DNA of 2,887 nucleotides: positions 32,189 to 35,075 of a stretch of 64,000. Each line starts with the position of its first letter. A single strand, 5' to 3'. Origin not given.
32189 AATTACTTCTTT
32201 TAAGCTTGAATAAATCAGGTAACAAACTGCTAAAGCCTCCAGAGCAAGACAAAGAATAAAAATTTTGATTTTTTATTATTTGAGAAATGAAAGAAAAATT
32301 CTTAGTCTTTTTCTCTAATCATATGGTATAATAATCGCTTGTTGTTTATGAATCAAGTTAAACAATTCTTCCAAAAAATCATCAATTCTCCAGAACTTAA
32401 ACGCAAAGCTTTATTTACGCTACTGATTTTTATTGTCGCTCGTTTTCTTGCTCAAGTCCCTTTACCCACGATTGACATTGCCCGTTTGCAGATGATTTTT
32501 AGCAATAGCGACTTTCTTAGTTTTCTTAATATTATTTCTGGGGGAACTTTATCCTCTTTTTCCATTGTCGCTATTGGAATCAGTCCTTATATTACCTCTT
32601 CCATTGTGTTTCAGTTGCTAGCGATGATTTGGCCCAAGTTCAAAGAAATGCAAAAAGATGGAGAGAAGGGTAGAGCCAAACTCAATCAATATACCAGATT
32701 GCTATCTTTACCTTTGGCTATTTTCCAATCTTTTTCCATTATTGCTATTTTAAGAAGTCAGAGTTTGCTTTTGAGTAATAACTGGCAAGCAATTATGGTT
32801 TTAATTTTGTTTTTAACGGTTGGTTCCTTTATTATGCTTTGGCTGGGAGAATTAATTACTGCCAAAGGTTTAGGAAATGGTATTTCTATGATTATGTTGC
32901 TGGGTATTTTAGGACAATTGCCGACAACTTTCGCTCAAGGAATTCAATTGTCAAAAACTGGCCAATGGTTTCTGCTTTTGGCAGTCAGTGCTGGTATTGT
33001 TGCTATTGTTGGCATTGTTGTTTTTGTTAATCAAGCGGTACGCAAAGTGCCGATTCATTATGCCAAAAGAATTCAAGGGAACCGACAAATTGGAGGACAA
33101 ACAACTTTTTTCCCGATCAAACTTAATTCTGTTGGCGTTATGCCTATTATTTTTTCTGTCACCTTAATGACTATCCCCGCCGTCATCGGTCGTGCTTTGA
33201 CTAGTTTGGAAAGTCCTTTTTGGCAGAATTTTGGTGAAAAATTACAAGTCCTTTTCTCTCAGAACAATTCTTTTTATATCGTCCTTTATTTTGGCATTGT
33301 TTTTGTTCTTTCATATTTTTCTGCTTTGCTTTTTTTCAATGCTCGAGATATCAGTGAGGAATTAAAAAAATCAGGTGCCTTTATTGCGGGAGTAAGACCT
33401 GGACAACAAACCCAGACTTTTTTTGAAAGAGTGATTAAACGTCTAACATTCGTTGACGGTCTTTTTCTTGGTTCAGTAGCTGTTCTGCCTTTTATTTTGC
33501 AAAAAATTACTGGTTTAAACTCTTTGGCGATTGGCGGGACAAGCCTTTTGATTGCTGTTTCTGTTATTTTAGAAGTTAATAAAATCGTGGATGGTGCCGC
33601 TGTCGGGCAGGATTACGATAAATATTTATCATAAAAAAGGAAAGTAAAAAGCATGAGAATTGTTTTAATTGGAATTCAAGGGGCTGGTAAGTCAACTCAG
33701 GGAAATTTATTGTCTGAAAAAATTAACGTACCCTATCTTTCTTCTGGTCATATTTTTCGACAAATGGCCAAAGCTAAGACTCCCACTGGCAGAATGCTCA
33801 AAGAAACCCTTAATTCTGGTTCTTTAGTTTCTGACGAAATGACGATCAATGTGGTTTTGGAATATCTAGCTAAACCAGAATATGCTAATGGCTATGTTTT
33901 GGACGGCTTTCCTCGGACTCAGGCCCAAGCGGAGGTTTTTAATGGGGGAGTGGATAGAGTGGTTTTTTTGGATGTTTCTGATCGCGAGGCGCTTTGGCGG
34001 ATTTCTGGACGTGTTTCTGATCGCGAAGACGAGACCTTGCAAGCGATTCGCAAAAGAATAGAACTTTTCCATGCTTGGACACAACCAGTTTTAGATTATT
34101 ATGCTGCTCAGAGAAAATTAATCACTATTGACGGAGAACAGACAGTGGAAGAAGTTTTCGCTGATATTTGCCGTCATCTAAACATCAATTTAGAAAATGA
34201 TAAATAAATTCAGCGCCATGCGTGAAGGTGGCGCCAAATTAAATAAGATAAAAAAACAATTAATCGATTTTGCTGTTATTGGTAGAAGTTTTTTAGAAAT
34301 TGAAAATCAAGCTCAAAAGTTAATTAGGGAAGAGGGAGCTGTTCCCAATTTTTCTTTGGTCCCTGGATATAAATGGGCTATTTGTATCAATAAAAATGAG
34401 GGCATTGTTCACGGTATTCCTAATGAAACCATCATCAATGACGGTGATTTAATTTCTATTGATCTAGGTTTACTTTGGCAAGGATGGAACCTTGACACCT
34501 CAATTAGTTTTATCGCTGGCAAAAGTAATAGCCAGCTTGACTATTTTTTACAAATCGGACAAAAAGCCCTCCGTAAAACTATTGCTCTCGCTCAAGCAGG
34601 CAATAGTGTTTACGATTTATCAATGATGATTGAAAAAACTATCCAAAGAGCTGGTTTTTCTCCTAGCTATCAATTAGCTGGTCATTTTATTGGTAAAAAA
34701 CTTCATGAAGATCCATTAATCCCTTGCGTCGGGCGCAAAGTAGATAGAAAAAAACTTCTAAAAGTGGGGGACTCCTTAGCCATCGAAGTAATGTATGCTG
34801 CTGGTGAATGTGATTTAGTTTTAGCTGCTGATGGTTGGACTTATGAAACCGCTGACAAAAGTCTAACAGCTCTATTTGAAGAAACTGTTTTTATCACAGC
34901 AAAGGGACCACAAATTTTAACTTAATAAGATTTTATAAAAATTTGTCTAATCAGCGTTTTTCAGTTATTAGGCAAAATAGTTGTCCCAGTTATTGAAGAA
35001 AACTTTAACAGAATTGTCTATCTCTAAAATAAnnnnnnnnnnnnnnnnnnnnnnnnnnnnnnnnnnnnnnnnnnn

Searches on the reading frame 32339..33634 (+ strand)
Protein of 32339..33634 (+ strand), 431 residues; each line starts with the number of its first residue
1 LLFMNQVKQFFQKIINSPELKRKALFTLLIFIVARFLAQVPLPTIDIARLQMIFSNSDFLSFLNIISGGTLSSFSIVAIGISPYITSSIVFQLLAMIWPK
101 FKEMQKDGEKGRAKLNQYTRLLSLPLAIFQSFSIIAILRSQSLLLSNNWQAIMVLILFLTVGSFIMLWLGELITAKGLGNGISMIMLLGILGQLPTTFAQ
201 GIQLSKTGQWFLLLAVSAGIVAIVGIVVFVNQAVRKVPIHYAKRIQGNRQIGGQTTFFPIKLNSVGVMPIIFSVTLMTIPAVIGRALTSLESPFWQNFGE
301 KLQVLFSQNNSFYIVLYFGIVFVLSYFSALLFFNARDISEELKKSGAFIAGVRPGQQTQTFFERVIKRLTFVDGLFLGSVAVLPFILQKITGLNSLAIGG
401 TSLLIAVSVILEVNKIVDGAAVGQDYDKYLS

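Call 29: search_protein_families(library=pfam, proteins=[window:32339-33634:+], max_evalue=0.001)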
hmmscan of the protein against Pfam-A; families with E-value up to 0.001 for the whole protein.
window:32339-33634:+ (431 aa): 1 family
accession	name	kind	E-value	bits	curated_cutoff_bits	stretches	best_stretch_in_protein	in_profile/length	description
PF00344.25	SecY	-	1.4e-92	310.8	32.2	1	75-413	1-305/306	SecY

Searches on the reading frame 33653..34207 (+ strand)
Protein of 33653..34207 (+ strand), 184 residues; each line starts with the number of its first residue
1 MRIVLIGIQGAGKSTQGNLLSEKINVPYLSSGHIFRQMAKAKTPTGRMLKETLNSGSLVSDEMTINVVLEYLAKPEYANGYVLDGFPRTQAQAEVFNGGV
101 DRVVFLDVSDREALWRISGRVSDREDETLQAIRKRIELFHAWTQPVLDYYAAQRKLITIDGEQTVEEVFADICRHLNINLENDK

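Call 29: search_protein_families(library=pfam, proteins=[window:33653-34207:+], max_evalue=0.001)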
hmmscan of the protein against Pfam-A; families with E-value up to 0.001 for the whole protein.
window:33653-34207:+ (184 aa): 6 families
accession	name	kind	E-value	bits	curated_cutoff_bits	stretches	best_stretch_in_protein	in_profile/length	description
PF00406.28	ADK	-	2e-34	119.3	26.8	1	5-153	1-149/151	Adenylate kinase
PF13207.12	AAA_17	-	7.5e-19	68.8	27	1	7-133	2-136/136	AAA domain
PF13238.12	AAA_18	-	1.3e-09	39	29.4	1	3-127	1-125/128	AAA domain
PF02223.23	Thymidylate_kin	-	6.9e-09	36.1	27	1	7-63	3-56/185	Thymidylate kinase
PF13671.12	AAA_33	-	3.4e-05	24.6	27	1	3-142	2-139/143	AAA domain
PF02224.24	Cytidylate_kin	-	7.5e-05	23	26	1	7-41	5-39/211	Cytidylate kinase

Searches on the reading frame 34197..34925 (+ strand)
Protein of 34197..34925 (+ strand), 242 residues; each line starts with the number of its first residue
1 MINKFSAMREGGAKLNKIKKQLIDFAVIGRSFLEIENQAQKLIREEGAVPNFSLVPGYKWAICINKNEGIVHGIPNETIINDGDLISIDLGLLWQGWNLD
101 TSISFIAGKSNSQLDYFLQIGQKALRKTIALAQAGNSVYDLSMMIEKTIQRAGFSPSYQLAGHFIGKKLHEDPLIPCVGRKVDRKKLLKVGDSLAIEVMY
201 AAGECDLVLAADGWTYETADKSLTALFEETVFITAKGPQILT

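Call 29: search_protein_families(library=pfam, proteins=[window:34197-34925:+], max_evalue=0.001)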
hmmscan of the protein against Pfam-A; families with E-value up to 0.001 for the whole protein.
window:34197-34925:+ (242 aa): 1 family
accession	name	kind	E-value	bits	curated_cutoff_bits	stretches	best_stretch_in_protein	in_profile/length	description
PF00557.29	Peptidase_M24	-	9.3e-27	94.6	23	1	7-234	2-207/208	Metallopeptidase family M24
